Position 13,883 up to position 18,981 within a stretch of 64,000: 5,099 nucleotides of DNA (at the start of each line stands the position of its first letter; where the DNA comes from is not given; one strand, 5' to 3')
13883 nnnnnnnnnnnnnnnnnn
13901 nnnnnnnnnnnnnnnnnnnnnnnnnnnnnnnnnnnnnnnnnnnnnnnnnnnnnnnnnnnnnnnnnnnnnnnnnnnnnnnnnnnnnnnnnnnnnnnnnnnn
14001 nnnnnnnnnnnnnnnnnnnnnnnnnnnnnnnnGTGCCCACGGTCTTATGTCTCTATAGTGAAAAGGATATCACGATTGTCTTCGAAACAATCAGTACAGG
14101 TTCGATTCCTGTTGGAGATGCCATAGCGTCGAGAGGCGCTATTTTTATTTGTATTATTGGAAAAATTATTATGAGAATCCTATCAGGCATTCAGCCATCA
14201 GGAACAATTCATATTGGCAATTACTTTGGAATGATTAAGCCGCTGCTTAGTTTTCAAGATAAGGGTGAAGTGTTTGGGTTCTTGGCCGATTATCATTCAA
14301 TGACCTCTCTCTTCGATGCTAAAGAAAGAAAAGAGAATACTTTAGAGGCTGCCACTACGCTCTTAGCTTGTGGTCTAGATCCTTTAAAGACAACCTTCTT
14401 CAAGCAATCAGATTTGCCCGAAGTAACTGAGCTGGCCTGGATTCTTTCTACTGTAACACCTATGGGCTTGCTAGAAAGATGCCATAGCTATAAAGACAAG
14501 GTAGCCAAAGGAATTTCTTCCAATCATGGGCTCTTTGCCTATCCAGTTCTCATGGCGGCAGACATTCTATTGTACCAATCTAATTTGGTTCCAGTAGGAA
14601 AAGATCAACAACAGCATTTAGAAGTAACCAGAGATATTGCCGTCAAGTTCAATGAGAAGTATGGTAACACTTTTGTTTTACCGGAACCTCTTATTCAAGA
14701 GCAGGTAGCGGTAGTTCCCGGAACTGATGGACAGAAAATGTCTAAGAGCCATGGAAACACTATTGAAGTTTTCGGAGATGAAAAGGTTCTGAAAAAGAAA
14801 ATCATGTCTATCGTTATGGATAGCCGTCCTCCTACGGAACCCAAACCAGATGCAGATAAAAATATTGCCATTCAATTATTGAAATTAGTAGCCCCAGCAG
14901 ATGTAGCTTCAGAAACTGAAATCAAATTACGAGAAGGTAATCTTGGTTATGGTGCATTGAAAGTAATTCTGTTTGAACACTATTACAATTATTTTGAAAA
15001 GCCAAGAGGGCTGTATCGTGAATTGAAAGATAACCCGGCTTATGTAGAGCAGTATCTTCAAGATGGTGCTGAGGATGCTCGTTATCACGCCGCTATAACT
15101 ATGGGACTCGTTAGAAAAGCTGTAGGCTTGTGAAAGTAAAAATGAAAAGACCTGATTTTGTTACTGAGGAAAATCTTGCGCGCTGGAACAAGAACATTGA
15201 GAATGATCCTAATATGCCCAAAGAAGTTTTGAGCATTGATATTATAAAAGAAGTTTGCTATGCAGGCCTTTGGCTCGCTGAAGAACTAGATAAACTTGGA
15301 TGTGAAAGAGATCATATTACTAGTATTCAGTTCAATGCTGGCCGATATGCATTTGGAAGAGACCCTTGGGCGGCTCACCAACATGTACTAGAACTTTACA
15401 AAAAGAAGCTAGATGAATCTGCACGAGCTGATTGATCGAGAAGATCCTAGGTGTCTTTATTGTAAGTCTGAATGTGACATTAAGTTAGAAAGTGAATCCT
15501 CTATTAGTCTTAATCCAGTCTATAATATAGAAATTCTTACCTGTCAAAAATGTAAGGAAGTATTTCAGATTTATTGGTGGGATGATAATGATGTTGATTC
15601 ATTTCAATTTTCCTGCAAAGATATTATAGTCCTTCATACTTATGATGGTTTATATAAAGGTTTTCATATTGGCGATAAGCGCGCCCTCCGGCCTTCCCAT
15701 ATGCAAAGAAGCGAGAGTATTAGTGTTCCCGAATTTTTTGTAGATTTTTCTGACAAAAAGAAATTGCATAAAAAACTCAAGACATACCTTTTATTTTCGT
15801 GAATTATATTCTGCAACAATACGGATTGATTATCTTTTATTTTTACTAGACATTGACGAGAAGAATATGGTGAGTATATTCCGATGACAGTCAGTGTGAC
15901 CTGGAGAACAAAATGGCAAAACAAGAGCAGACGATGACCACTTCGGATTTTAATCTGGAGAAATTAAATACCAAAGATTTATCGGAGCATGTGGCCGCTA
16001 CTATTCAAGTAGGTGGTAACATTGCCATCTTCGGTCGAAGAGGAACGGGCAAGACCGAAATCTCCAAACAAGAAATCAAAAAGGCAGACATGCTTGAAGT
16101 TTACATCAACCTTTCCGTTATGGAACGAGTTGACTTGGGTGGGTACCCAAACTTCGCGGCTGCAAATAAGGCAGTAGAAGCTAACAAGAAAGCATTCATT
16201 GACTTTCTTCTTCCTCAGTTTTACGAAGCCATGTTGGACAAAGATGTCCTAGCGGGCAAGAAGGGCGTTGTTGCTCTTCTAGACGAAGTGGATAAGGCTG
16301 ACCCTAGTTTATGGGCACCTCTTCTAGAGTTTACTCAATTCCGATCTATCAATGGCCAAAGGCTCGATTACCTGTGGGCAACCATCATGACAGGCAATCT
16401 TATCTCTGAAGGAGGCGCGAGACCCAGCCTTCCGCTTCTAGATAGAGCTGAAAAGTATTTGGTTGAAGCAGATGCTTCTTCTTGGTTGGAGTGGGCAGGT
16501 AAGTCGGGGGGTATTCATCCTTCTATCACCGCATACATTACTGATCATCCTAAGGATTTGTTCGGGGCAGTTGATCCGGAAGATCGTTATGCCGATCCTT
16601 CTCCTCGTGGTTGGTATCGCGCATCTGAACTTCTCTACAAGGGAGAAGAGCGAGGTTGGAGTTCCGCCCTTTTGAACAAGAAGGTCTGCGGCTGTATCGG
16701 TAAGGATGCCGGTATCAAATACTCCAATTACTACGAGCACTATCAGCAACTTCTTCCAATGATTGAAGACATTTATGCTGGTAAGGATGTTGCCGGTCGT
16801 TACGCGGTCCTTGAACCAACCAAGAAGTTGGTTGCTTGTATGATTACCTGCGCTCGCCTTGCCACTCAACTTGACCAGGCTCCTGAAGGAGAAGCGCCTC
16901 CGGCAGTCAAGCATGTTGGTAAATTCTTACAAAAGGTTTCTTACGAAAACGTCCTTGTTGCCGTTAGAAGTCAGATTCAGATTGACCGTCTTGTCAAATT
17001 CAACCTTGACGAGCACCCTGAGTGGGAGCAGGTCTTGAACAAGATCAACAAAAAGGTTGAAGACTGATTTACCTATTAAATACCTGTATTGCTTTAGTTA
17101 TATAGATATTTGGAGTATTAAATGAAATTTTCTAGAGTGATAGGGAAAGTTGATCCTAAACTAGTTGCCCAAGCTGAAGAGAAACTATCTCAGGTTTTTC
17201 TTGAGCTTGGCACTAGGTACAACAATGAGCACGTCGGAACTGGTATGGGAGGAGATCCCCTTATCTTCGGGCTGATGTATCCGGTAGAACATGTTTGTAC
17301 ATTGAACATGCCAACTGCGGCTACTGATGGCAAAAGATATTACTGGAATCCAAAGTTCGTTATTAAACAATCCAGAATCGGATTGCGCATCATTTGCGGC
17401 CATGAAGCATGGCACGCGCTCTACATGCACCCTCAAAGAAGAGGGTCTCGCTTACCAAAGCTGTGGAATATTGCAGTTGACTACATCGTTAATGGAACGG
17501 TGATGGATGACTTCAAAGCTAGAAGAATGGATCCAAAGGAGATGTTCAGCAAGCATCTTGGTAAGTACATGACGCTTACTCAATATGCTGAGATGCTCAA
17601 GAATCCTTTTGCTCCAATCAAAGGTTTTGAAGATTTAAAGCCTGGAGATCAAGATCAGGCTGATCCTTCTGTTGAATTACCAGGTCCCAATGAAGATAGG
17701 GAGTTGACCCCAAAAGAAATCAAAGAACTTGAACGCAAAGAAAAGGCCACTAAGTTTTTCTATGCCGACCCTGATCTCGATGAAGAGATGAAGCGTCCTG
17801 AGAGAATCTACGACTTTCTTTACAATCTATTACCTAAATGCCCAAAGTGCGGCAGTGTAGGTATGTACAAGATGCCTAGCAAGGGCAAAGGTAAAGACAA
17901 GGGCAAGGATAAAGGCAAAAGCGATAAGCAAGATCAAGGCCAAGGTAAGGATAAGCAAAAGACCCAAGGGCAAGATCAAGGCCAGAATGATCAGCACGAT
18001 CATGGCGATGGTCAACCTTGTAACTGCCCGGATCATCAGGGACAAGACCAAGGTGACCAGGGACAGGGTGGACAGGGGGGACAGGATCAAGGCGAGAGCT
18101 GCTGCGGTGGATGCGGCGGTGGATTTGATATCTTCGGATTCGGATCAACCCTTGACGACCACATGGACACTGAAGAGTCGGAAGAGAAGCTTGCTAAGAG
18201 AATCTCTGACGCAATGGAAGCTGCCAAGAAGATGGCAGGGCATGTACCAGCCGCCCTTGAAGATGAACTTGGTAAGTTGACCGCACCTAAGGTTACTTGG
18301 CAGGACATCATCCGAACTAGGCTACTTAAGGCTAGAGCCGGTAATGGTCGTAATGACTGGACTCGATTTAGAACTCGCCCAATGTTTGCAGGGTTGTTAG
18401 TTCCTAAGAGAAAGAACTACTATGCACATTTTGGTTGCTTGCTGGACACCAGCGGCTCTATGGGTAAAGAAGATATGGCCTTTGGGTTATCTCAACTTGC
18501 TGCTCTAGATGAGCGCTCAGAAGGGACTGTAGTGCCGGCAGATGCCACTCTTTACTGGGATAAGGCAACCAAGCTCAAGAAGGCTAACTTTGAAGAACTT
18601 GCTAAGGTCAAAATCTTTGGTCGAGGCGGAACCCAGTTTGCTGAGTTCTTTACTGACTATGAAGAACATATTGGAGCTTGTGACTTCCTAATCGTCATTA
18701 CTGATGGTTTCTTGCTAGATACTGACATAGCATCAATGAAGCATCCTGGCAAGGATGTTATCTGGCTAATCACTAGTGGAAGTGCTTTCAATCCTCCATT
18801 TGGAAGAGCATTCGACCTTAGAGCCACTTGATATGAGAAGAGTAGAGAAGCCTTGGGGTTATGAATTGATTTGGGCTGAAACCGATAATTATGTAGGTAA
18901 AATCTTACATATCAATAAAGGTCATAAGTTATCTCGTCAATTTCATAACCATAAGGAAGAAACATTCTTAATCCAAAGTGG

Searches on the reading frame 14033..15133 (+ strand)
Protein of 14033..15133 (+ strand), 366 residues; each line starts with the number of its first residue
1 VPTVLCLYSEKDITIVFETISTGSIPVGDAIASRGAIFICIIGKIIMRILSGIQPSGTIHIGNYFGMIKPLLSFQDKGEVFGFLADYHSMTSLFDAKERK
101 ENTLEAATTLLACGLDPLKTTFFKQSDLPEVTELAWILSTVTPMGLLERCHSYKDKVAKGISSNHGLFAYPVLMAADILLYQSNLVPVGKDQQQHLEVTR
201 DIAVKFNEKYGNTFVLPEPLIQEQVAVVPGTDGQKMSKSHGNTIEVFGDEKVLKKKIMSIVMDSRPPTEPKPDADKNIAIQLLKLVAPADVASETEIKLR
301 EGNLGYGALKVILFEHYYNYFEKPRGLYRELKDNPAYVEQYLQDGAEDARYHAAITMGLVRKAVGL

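Call 12: search_protein_families(library=pfam, proteins=[window:14033-15133:+], max_evalue=0.001)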
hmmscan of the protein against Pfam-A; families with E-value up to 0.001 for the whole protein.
window:14033-15133:+ (366 aa): 2 families
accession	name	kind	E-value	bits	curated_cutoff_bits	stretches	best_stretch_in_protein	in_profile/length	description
PF00579.31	tRNA-synt_1b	-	1.4e-58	199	21.1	1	47-266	6-230/292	tRNA synthetases class I (W and Y)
PF01921.24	tRNA-synt_1f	-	0.0002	20.9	27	0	48-66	25-43/360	tRNA synthetases class I (K)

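Call 75: search_protein_families(library=ncbifam, proteins=[window:14171-15133:+], max_evalue=0.001)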
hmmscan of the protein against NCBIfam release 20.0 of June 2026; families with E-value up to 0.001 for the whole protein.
window:14171-15133:+ (320 aa): 11 families
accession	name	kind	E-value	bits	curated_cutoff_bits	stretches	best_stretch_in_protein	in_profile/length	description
NF009207.0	PRK12556.1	equivalog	1.2e-96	323.5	479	1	3-320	6-331/332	tryptophan--tRNA ligase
NF008923.0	PRK12284.1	equivalog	2.4e-94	316.6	597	1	2-320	4-331/431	tryptophan--tRNA ligase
TIGR00233.1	trpS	equivalog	1.1e-82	278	176.75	1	2-320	4-328/328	tryptophan--tRNA ligase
NF008922.0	PRK12283.1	equivalog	8.2e-62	209.3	572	2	2-166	5-173/400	tryptophan--tRNA ligase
NF008925.0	PRK12285.1-2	equivalog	1.9e-22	79.8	451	1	3-215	65-277/365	tryptophan--tRNA ligase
NF008927.0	PRK12285.1-4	equivalog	2.2e-15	56.6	478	1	3-302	76-376/385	tryptophan--tRNA ligase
NF006330.0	PRK08560.1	equivalog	1.6e-14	53.7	220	1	6-213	38-247/342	tyrosine--tRNA ligase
NF008926.0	PRK12285.1-3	equivalog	5.1e-14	52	320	1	2-161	67-229/429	tryptophan--tRNA ligase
NF008928.0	PRK12285.1-5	equivalog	5.6e-10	38.4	891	1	3-159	95-251/530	tryptophan--tRNA ligase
TIGR00234.1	tyrS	equivalog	7.4e-10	38.5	113.8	1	3-200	38-242/406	tyrosine--tRNA ligase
NF008924.0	PRK12285.1-1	equivalog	4.9e-09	35.9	644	1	5-285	78-358/381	tryptophan--tRNA ligase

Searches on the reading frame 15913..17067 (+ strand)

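Call 12: search_protein_families(library=pfam, proteins=[window:15913-17067:+], max_evalue=0.001)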
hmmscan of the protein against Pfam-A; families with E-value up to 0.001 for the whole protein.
window:15913-17067:+ (384 aa): 0 families

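Call 19: search_protein_families(library=phrogs, proteins=[window:15913-17067:+], max_evalue=0.001)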
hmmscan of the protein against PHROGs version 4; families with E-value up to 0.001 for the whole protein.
window:15913-17067:+ (384 aa): 2 families
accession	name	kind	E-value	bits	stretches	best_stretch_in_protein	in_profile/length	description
phrog_1297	-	other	9.8e-43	147.5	1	13-382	4-353/356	ATPase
phrog_168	-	DNA, RNA and nucleotide metabolism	0.00054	20.7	1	33-131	41-114/314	clamp loader of DNA polymerase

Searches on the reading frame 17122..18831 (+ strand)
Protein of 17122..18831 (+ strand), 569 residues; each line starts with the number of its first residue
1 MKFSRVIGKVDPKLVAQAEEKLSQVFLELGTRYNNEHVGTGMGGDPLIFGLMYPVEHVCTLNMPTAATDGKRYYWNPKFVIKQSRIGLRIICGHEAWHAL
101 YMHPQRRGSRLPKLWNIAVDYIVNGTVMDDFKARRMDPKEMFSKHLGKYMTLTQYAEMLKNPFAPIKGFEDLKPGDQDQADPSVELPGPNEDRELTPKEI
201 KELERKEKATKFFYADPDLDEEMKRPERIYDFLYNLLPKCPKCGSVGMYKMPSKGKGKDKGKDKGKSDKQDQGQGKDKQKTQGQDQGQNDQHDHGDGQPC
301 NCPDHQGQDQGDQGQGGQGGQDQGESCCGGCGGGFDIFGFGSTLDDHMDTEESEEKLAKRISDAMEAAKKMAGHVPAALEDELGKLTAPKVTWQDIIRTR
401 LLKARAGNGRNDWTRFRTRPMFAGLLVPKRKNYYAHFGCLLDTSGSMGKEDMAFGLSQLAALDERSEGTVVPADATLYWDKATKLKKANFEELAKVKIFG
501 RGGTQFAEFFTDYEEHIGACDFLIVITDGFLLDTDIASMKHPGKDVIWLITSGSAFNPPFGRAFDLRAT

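Call 12: search_protein_families(library=pfam, proteins=[window:17122-18831:+], max_evalue=0.001)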
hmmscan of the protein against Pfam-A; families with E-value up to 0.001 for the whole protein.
window:17122-18831:+ (569 aa): 2 families
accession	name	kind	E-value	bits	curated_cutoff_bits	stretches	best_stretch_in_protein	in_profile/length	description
PF13203.12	DUF2201_N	-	1.1e-23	84.7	23.2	1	46-415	18-250/271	Putative metallopeptidase domain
PF09967.15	DUF2201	-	1.4e-08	35.3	26.4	1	440-566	4-122/123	VWA-like domain (DUF2201)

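Call 19: search_protein_families(library=phrogs, proteins=[window:17122-18831:+], max_evalue=0.001)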
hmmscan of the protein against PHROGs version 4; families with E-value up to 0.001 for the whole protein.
window:17122-18831:+ (569 aa): 2 families
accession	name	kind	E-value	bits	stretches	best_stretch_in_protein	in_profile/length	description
phrog_1314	-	DNA, RNA and nucleotide metabolism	6.4e-56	191.1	1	51-566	34-390/394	HNH endonuclease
phrog_32906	-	unknown function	0.00064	19.9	0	423-531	424-529/569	-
